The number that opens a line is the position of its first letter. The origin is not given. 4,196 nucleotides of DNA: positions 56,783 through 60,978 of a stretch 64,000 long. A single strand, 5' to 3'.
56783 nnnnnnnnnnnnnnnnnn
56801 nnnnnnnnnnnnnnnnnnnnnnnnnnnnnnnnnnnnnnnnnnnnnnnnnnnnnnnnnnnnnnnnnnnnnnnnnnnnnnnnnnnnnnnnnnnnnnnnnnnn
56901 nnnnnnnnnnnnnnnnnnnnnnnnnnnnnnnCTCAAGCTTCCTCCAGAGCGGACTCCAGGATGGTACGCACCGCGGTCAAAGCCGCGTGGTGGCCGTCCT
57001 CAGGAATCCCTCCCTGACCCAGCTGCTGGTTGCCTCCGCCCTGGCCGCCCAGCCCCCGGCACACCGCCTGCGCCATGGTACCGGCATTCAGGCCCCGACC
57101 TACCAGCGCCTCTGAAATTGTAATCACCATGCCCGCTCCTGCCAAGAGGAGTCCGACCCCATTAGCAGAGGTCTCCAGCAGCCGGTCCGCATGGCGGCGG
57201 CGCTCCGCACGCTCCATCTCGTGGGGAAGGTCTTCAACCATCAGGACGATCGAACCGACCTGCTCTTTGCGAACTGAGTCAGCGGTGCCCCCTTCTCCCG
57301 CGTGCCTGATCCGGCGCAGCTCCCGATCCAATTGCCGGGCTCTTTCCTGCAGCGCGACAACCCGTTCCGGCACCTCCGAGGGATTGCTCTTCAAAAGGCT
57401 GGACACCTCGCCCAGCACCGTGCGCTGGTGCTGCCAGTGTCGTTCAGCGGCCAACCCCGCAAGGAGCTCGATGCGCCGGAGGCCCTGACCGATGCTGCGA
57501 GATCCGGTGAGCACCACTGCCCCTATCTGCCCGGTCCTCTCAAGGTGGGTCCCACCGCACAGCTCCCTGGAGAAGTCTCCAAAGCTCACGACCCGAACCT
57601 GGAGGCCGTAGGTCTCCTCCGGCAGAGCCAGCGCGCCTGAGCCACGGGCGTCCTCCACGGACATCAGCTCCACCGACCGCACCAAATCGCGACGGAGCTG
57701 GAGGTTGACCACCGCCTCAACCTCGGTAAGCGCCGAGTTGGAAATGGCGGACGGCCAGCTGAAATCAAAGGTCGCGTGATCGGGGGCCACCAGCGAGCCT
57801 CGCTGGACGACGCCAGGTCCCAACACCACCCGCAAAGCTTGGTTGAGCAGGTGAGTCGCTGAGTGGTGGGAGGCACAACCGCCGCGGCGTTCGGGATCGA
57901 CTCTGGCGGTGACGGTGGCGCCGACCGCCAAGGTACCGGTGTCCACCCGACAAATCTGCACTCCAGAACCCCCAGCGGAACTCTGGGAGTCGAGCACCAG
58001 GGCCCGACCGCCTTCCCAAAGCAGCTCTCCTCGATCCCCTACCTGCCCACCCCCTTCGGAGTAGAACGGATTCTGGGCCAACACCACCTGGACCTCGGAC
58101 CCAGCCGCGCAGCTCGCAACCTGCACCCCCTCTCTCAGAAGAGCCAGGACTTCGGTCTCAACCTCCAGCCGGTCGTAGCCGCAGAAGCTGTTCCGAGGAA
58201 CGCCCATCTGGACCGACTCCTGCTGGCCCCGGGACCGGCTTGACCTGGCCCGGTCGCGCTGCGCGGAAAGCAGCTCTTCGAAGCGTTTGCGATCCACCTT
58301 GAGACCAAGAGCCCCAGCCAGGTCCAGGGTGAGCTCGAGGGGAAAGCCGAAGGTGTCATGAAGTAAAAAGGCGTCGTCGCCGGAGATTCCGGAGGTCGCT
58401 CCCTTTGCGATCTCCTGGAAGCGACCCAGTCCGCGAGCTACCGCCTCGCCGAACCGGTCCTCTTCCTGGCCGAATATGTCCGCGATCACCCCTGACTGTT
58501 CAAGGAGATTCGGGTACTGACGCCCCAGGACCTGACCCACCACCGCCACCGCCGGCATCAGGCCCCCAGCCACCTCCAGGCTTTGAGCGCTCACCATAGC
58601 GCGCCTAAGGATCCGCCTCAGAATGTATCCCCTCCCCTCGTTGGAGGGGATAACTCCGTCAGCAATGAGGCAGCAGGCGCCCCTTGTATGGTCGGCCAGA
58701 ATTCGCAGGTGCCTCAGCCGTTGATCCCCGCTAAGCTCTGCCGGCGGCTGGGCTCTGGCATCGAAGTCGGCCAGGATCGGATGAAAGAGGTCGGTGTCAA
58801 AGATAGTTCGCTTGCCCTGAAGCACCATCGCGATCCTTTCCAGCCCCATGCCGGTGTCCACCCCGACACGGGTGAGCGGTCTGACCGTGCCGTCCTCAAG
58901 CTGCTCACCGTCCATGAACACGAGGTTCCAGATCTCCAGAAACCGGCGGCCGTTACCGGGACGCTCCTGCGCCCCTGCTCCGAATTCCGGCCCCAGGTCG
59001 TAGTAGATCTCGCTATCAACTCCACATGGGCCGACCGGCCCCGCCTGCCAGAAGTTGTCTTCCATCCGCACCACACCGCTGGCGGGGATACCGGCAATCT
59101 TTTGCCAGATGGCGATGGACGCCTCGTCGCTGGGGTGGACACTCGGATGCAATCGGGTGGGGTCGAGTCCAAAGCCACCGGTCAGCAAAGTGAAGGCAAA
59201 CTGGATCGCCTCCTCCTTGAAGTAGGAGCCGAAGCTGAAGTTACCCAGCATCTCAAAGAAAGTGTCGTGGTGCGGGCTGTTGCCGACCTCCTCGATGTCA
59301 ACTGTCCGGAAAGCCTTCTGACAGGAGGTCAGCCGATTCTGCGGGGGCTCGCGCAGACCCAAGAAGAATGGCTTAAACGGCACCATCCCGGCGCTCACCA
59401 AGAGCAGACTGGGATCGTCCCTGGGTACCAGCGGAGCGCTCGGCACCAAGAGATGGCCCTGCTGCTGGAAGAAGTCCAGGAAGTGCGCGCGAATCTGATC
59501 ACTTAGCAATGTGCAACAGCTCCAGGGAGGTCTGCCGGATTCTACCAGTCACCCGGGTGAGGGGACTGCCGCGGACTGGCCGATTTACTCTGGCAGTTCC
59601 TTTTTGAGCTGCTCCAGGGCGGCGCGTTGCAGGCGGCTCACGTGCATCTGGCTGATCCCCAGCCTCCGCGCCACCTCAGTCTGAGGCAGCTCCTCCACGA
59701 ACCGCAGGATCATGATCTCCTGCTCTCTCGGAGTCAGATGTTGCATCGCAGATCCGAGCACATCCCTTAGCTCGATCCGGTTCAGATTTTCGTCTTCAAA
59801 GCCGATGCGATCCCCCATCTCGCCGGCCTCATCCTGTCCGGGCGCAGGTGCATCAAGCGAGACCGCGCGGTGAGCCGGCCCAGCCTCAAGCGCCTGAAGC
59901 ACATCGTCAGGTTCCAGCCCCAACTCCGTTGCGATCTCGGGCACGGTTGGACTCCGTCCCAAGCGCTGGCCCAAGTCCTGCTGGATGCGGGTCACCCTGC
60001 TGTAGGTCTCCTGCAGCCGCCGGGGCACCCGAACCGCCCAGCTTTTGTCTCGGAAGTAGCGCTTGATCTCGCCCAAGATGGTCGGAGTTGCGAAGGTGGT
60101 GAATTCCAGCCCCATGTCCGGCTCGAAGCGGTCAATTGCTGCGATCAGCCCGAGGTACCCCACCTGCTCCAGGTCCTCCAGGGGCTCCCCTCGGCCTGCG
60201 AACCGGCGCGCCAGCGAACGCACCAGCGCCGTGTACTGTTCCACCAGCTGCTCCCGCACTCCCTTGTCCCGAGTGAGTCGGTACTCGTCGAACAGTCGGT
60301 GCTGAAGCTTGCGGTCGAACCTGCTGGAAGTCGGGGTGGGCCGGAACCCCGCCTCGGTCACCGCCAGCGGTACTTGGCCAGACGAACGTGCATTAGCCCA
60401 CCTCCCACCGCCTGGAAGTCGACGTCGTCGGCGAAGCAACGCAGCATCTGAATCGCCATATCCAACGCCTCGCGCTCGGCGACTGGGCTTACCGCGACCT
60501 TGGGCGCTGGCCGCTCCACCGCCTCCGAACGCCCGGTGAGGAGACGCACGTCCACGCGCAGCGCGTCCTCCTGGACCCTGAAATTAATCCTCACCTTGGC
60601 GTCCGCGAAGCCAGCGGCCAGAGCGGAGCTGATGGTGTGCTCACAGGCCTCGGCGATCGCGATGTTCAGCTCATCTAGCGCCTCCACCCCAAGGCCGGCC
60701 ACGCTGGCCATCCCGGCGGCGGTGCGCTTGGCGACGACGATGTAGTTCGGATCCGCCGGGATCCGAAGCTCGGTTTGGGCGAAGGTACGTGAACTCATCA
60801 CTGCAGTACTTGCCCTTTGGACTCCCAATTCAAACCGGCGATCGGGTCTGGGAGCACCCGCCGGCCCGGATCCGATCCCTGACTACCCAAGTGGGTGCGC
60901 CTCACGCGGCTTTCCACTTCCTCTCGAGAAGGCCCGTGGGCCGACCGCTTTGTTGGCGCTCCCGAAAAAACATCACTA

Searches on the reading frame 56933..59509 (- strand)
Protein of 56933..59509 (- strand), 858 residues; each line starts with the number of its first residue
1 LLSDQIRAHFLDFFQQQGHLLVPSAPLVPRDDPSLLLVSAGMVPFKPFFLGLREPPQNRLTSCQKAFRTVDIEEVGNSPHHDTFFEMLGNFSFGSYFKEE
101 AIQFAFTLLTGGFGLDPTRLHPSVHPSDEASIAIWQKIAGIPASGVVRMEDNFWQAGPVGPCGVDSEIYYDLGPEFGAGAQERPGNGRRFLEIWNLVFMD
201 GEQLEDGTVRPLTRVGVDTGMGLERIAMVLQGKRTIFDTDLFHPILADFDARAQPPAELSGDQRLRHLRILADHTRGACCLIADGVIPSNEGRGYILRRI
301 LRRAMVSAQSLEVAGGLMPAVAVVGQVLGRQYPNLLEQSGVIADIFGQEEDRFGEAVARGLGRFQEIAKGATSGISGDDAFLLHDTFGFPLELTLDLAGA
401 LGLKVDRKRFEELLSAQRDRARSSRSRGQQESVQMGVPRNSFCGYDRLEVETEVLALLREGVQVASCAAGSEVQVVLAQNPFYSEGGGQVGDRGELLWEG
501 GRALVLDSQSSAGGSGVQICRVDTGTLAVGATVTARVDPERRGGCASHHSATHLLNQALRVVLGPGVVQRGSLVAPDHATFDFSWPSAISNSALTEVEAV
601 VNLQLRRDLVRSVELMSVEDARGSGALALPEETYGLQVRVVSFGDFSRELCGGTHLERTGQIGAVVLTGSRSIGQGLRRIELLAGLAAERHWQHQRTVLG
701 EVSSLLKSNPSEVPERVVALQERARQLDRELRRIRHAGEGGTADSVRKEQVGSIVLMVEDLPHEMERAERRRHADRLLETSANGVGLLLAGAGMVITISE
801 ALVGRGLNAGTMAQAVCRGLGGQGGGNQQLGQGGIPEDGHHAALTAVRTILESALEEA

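Call 60: search_protein_families(library=pfam, proteins=[window:56933-59509:-], max_evalue=0.00001)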
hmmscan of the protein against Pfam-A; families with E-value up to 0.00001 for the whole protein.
window:56933-59509:- (858 aa): 2 families
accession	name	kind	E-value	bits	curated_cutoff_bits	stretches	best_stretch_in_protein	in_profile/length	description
PF01411.24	tRNA-synt_2c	-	2.1e-162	542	30.3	1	5-540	1-551/552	tRNA synthetases class II (A)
PF07973.19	tRNA_SAD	-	3.3e-16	59.4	24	1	638-681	1-44/44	Threonyl and Alanyl tRNA synthetase second additional domain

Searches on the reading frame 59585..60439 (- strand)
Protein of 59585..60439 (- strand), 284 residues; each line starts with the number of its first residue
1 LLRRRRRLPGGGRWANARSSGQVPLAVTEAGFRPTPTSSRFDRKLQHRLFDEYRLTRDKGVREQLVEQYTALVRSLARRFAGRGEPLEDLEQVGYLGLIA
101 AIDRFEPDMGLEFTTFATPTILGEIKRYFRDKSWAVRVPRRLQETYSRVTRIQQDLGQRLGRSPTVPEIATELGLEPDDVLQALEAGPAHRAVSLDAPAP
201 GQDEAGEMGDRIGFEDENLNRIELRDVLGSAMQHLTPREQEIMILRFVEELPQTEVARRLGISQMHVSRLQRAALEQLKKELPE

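Call 80: search_protein_families(library=pfam, proteins=[window:59585-60439:-], max_evalue=0.0001)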
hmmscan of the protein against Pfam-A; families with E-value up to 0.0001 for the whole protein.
window:59585-60439:- (284 aa): 5 families
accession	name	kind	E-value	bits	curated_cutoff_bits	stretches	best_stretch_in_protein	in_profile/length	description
PF04542.20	Sigma70_r2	-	3.2e-18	65.7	24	1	65-134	1-70/71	Sigma-70 region 2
PF04545.22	Sigma70_r4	-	1.5e-17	63.3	24.1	1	231-280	1-50/50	Sigma-70, region 4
PF04539.22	Sigma70_r3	-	1.3e-14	54.4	25.3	1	144-208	1-62/78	Sigma-70 region 3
PF08281.18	Sigma70_r4_2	-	3e-10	40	25.7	1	227-270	3-46/54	Sigma-70, region 4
PF13384.12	HTH_23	-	9.3e-05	22.6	24.6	0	242-273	8-40/50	Homeodomain-like domain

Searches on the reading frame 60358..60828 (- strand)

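Call 80: search_protein_families(library=pfam, proteins=[window:60358-60828:-], max_evalue=0.0001)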
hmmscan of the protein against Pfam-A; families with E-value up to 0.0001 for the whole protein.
window:60358-60828:- (156 aa): 1 family
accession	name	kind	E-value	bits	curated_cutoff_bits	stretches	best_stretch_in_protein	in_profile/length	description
PF13581.12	HATPase_c_2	-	2.4e-08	34.5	27.4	1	23-151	1-126/127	Histidine kinase-like ATPase domain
